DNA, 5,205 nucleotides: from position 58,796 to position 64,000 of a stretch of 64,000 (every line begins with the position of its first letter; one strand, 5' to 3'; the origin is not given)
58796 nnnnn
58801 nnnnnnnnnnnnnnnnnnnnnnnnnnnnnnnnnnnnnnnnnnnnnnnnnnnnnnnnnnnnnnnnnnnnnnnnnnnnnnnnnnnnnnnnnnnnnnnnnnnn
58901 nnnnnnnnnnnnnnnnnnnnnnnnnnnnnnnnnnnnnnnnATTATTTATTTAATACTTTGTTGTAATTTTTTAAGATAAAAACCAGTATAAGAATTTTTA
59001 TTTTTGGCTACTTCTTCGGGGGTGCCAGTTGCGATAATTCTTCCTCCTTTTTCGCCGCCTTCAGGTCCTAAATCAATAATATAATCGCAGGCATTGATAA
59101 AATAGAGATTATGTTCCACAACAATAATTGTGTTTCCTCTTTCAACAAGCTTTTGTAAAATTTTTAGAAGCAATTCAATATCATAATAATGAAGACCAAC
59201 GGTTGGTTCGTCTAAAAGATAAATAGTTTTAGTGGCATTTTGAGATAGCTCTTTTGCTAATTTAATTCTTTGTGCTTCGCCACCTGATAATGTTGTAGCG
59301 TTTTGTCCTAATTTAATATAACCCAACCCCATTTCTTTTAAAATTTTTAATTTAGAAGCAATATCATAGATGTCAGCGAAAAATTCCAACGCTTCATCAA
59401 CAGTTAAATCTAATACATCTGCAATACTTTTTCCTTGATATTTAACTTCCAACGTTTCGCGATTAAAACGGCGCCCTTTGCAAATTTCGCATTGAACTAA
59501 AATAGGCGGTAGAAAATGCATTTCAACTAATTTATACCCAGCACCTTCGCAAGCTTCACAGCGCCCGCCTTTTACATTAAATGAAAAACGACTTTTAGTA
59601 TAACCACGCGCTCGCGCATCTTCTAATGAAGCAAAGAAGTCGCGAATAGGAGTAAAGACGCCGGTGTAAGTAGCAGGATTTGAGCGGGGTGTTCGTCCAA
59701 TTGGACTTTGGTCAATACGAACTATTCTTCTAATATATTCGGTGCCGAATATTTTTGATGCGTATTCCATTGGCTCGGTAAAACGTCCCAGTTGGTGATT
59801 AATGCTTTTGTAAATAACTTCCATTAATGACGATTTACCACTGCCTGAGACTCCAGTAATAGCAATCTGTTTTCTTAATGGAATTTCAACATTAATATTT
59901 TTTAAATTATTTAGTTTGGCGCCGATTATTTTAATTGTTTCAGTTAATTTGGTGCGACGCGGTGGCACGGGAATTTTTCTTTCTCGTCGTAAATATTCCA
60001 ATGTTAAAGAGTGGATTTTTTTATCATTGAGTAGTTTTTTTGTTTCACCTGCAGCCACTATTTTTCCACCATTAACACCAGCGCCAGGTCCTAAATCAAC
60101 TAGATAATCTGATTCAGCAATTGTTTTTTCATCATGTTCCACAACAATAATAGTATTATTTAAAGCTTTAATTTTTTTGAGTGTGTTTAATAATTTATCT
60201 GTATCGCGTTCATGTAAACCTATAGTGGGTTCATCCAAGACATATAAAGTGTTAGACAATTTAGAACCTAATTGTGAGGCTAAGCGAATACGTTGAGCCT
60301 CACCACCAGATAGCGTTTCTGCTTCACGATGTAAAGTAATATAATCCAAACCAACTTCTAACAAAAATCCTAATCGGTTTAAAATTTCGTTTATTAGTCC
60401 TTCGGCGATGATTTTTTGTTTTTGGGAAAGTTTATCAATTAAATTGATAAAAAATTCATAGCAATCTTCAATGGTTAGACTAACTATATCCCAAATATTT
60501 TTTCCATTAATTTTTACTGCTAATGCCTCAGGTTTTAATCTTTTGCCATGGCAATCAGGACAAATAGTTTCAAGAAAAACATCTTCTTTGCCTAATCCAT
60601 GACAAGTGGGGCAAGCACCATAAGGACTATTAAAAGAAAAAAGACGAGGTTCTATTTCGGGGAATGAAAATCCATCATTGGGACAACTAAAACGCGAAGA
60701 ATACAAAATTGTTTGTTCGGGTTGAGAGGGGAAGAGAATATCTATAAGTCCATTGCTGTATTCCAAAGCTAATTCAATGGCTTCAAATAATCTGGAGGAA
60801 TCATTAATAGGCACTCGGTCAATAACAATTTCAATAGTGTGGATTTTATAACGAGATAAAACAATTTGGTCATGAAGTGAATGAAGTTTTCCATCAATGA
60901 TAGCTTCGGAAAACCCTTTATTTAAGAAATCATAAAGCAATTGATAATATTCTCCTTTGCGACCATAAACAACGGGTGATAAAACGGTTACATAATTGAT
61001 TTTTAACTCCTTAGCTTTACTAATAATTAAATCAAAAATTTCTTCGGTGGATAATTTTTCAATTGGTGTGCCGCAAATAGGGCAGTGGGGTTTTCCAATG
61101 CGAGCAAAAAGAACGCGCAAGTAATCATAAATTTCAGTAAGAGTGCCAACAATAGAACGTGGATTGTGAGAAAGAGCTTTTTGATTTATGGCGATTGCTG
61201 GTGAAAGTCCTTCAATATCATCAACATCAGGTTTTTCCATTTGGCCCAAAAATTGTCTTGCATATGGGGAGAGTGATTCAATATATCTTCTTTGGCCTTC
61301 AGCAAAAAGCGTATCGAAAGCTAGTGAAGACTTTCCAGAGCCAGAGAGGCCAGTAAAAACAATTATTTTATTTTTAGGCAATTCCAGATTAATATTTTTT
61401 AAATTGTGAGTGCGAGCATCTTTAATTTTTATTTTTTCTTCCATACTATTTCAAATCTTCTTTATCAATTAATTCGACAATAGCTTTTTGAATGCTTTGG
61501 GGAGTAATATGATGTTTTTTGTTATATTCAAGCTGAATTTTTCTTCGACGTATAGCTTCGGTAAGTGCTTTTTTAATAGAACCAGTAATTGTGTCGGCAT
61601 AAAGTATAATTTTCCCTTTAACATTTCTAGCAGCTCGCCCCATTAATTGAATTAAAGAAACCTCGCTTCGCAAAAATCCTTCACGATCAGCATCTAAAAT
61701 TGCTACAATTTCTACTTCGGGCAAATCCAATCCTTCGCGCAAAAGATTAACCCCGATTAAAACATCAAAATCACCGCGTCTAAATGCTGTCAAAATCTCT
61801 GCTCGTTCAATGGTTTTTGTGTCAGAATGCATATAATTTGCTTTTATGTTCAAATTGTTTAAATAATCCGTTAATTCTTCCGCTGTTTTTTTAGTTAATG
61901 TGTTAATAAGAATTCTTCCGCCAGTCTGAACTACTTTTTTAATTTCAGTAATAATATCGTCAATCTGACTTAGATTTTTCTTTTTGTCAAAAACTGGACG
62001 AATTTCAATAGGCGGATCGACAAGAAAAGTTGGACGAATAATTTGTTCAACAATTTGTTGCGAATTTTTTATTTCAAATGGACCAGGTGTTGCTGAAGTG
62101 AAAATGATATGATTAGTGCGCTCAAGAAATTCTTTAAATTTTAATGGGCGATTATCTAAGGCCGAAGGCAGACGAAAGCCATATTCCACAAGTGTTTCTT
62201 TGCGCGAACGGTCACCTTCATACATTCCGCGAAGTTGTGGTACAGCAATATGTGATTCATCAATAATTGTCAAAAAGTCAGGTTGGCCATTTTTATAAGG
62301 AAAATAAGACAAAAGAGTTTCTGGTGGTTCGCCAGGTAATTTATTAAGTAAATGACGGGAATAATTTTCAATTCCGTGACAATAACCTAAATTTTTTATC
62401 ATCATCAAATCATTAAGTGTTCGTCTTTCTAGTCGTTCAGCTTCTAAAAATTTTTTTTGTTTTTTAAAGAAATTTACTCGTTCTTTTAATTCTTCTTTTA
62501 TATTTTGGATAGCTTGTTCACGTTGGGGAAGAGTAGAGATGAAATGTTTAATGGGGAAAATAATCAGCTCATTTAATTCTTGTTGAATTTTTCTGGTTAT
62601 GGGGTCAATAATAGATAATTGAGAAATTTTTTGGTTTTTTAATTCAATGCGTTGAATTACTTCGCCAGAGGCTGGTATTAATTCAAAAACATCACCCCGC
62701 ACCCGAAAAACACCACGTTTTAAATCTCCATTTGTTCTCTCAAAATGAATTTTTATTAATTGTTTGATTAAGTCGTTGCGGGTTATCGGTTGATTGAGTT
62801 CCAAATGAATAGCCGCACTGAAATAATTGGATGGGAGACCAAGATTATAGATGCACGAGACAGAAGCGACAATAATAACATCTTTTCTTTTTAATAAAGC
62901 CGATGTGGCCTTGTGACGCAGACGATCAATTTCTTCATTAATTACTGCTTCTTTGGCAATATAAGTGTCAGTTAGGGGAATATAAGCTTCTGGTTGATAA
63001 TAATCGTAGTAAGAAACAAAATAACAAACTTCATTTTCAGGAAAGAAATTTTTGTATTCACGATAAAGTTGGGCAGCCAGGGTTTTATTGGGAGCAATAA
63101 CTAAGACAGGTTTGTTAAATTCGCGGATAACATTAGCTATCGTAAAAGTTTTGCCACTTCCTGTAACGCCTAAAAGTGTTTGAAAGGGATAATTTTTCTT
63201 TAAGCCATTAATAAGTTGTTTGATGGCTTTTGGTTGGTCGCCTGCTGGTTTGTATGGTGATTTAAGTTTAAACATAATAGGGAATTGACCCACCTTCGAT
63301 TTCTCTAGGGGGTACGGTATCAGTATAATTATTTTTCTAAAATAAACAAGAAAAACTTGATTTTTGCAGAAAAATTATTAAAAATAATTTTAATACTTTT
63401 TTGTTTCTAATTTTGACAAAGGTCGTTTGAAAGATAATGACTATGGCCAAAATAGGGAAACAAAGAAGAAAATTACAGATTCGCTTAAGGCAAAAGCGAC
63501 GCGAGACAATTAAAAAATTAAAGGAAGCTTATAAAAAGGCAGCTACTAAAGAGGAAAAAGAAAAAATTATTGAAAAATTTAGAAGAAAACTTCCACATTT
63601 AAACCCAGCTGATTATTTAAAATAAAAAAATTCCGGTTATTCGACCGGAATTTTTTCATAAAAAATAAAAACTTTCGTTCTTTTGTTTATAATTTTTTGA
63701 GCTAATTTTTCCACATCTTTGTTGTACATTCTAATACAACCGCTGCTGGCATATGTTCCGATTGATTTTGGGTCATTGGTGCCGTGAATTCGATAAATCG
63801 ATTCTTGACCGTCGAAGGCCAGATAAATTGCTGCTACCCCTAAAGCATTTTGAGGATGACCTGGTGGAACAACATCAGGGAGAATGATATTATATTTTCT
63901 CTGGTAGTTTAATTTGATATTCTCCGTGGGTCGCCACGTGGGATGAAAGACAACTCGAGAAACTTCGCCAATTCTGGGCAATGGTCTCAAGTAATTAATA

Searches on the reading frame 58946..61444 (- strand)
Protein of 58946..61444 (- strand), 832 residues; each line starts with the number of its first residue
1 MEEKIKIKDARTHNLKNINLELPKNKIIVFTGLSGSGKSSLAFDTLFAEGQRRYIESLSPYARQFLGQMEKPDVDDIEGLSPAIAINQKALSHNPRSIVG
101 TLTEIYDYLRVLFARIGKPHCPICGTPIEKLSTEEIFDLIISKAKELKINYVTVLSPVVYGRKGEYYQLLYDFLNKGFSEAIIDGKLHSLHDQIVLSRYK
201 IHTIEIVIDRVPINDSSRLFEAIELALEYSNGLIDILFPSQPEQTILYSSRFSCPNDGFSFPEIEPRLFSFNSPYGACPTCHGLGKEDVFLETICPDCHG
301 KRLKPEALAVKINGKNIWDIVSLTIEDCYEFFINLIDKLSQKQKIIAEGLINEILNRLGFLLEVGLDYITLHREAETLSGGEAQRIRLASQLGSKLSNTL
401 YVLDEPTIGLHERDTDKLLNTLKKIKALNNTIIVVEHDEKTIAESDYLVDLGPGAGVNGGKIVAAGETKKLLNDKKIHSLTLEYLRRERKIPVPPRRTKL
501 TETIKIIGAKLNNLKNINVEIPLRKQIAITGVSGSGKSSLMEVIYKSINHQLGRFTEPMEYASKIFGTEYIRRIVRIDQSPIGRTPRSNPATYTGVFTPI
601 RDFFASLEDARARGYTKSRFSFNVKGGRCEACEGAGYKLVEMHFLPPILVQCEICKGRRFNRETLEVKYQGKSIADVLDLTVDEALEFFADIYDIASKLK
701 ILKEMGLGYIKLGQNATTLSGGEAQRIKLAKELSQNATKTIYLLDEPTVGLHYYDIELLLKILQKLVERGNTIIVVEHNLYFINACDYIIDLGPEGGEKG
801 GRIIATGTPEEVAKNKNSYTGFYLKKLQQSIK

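Call 39: search_protein_families(library=pfam, proteins=[window:58946-61444:-], max_evalue=0.001)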
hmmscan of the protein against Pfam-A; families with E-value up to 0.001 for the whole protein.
window:58946-61444:- (832 aa): 15 families
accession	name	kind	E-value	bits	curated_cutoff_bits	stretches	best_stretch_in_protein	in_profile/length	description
PF00005.33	ABC_tran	-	3.4e-26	92.9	25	2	681-748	75-136/137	ABC transporter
PF17760.6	UvrA_inter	-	1.8e-22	79.7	23.3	1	132-237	2-106/109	UvrA interaction domain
PF02463.25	SMC_N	-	2e-12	47.4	40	0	207-450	135-210/220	RecF/RecN/SMC N terminal domain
PF13304.12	AAA_21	-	2.5e-12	47.9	27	1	716-784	235-304/304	AAA domain, putative AbiEii toxin, Type IV TA system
PF13175.12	AAA_15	-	1.1e-07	32.2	32.1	0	510-551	7-50/374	AAA ATPase domain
PF13555.12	AAA_29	-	7e-07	29.3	27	0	519-541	17-39/61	P-loop containing region of AAA domain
PF03193.22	RsgA_GTPase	-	3.9e-06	27.2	30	0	7-42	89-123/174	RsgA GTPase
PF00684.25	DnaJ_CXXCXGXG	-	6.5e-06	26.7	32.7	0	278-301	1-24/65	DnaJ central domain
PF13191.12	AAA_16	-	8.2e-06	26.8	32.6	0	527-558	27-63/167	AAA ATPase domain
PF20703.3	nSTAND1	-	1.3e-05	25.5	27.1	0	11-48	19-56/379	Novel STAND NTPase 1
PF01583.26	APS_kinase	-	0.00021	21.8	21.1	0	26-44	3-21/152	Adenylylsulphate kinase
PF20720.3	nSTAND3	-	0.00032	20.9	27.2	0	12-43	4-35/155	Novel STAND NTPase 3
PF13238.12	AAA_18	-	0.00051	20.9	29.4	0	527-548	1-22/128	AAA domain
PF13476.12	AAA_23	-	0.00057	21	27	0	4-41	1-35/201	AAA domain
PF25201.1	nSTAND6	-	0.00068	20.1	27.7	0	514-571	8-64/148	Novel STAND NTPase 6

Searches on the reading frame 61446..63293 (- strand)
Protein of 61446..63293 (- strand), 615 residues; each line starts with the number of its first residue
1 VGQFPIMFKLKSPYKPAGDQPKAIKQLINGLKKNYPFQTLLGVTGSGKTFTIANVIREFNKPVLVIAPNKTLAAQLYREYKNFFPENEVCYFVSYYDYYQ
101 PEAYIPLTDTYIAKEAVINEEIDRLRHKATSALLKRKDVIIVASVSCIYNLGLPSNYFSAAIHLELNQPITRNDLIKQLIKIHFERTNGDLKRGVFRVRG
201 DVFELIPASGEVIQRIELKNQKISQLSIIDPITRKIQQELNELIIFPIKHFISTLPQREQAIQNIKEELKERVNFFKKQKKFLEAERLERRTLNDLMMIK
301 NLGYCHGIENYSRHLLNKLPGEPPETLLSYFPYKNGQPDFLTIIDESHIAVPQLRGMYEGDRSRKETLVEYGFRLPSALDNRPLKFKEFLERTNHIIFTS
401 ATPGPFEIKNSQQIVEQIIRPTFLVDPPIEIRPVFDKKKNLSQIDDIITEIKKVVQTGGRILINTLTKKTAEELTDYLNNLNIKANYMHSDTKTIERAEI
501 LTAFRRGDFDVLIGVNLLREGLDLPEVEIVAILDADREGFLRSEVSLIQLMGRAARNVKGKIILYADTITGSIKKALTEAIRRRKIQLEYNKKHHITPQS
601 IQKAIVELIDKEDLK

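Call 39: search_protein_families(library=pfam, proteins=[window:61446-63293:-], max_evalue=0.001)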
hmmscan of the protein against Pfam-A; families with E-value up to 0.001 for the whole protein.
window:61446-63293:- (615 aa): 7 families
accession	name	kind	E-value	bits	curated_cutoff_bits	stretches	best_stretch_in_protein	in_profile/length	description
PF17757.6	UvrB_inter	-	4.7e-21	75.2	22.9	1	162-251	1-91/91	UvrB interaction domain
PF00271.37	Helicase_C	-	6.8e-21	75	23.5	1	451-557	10-109/110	Helicase conserved C-terminal domain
PF12344.14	UvrB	-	3.9e-19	68.7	27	1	564-605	1-42/43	Ultra-violet resistance protein B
PF04851.21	ResIII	-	5.2e-12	46.4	22.5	1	17-95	5-90/164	Type III restriction enzyme, res subunit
PF00270.35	DEAD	-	2.8e-07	30.9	26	1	20-90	4-77/167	DEAD/DEAH box helicase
PF13245.12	AAA_19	-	5.2e-05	23.9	25.1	0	38-74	14-55/134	AAA domain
PF13401.12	AAA_22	-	0.0002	22.1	27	0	38-87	8-61/130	AAA domain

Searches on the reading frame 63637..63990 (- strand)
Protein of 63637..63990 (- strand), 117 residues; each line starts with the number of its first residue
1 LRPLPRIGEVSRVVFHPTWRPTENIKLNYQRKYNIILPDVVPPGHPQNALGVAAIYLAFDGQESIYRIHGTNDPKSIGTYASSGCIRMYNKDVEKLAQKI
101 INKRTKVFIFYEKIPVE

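Call 39: search_protein_families(library=pfam, proteins=[window:63637-63990:-], max_evalue=0.001)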
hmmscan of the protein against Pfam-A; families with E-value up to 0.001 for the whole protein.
window:63637-63990:- (117 aa): 1 family
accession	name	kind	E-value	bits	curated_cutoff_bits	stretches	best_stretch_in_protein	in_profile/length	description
PF03734.19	YkuD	-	6.7e-11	43.4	23.4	1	11-109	49-146/146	L,D-transpeptidase catalytic domain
